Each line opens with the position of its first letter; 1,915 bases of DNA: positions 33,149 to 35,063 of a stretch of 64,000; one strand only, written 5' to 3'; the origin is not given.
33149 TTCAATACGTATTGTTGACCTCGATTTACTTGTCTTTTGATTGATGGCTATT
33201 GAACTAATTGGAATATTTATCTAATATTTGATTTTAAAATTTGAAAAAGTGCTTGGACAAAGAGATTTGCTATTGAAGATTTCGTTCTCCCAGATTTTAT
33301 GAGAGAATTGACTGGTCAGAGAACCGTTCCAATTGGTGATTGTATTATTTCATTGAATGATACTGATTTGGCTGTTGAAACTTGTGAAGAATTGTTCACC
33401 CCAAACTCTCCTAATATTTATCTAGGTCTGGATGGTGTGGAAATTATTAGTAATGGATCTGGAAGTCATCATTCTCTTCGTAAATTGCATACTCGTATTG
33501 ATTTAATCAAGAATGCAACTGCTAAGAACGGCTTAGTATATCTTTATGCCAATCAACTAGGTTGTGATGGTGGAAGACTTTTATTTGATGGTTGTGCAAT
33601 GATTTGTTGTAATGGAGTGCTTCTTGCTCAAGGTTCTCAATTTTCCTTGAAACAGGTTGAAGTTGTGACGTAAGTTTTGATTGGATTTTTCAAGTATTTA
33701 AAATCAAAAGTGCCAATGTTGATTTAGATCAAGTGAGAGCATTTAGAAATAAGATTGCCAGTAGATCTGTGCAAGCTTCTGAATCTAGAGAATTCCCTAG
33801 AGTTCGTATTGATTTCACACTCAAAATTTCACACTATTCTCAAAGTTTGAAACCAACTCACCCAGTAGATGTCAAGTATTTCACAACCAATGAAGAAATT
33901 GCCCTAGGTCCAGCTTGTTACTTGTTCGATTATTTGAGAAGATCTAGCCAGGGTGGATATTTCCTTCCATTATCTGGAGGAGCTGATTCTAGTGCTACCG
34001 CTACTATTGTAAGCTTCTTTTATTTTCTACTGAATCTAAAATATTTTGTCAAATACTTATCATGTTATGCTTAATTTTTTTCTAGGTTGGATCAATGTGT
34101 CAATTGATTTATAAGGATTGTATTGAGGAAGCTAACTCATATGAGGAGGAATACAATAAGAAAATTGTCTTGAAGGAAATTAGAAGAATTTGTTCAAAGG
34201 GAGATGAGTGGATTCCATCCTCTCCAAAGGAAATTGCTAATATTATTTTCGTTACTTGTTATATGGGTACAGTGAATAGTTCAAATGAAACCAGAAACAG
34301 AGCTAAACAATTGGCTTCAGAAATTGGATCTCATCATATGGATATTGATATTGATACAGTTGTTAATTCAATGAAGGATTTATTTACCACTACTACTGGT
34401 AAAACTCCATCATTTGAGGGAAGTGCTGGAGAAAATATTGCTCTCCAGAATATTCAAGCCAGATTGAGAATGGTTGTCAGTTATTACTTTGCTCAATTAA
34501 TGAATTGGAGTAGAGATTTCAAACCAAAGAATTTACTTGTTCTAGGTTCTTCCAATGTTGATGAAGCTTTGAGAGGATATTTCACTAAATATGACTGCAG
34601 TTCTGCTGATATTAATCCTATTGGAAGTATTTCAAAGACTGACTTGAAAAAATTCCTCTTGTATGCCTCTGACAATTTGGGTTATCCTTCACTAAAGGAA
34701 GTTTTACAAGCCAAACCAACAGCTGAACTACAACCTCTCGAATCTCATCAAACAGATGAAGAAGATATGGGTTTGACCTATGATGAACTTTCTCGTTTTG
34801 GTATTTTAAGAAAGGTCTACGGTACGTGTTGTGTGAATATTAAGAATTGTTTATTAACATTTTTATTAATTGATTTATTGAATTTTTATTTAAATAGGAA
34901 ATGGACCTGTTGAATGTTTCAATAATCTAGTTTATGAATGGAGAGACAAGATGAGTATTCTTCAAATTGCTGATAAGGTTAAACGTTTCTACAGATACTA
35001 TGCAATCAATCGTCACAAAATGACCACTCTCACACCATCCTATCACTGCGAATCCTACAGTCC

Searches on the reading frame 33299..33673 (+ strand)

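Call 19: search_protein_families(library=pfam, proteins=[window:33299-33673:+], max_evalue=0.001)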
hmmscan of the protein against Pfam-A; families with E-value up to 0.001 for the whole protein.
window:33299-33673:+ (124 aa): 1 family
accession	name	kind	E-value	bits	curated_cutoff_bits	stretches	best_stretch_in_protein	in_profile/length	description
PF00795.27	CN_hydrolase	-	6.3e-12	45.8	23.2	1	13-117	131-239/256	Carbon-nitrogen hydrolase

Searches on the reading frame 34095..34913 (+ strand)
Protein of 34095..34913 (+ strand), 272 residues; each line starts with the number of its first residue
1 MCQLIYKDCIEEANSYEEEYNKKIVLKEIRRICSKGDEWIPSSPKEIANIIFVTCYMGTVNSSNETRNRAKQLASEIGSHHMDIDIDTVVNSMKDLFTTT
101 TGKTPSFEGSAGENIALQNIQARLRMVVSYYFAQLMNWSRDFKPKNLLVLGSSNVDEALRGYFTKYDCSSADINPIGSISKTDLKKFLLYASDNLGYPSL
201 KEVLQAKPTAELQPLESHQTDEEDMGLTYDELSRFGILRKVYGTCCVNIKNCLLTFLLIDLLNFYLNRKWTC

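Call 19: search_protein_families(library=pfam, proteins=[window:34095-34913:+], max_evalue=0.001)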
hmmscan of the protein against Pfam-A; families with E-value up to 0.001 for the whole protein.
window:34095-34913:+ (272 aa): 1 family
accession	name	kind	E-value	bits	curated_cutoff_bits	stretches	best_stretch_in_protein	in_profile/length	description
PF02540.23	NAD_synthase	-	4e-29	101.9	21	1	52-233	47-199/242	NAD synthase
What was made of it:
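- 32652..35196 (+): Context: upstream neighbour, glutamine-dependent NAD synthase, with 6 exons and 5 short introns. Its stop codon lies 110 nt before the HAD start codon. Pfam CN_hydrolase and NAD_synthase (call 19).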

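Call 21: find_homologous_proteins(query=window:34095-34823:+, max_evalue=1e-20)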
Query seq(243 aa) (243 aa): 990 proteins with E <= 1e-20 among 1362 candidates; the best 120 are listed.
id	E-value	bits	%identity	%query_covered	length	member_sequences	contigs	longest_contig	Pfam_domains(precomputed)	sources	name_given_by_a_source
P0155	5.8e-158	541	100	100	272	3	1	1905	PF02540.24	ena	-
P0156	1.9e-78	281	57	99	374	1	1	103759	PF02540.24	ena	-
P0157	1.2e-77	279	57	99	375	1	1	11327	PF02540.24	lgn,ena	-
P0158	3.8e-77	277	57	99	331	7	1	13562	PF02540.24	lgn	-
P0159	5.3e-77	276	58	99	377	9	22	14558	PF02540.24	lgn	-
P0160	8.7e-77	276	55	99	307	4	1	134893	PF02540.24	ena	-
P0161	2.9e-76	274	58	99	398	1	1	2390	PF02540.24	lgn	-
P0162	5.1e-76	273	55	99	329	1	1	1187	PF02540.24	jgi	jgi:NAD+ synthase (glutamine-hydrolysing)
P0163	1.8e-75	271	56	99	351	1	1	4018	PF02540.24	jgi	-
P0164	3.4e-75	270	57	99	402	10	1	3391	PF02540.24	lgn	-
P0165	7.7e-75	269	55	99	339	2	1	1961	PF02540.24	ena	-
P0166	1.2e-74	269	56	97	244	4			PF02540.24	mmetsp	mmetsp:Transcript_2496/g.3794 ORF Transcript_2496/g.3794 Transcript_2496/m.3794 type:complete len:24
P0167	1.5e-74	268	58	96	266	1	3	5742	PF02540.24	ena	-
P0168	2.0e-74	268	60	89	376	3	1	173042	PF02540.24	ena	-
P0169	2.3e-74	268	61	89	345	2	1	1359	PF02540.24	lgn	-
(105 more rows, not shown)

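Call 23: find_encoding_contigs(protein=P0155, flank=3000, max_places=3)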
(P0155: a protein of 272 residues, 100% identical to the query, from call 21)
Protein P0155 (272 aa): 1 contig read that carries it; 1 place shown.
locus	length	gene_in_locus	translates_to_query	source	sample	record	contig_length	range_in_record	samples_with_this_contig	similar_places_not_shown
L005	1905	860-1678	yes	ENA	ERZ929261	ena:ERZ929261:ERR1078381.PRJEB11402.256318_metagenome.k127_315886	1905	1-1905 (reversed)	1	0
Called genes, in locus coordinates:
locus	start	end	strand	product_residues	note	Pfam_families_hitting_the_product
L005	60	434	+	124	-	PF00795:CN_hydrolase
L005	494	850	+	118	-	-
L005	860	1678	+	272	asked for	PF02540:NAD_synthase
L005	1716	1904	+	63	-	?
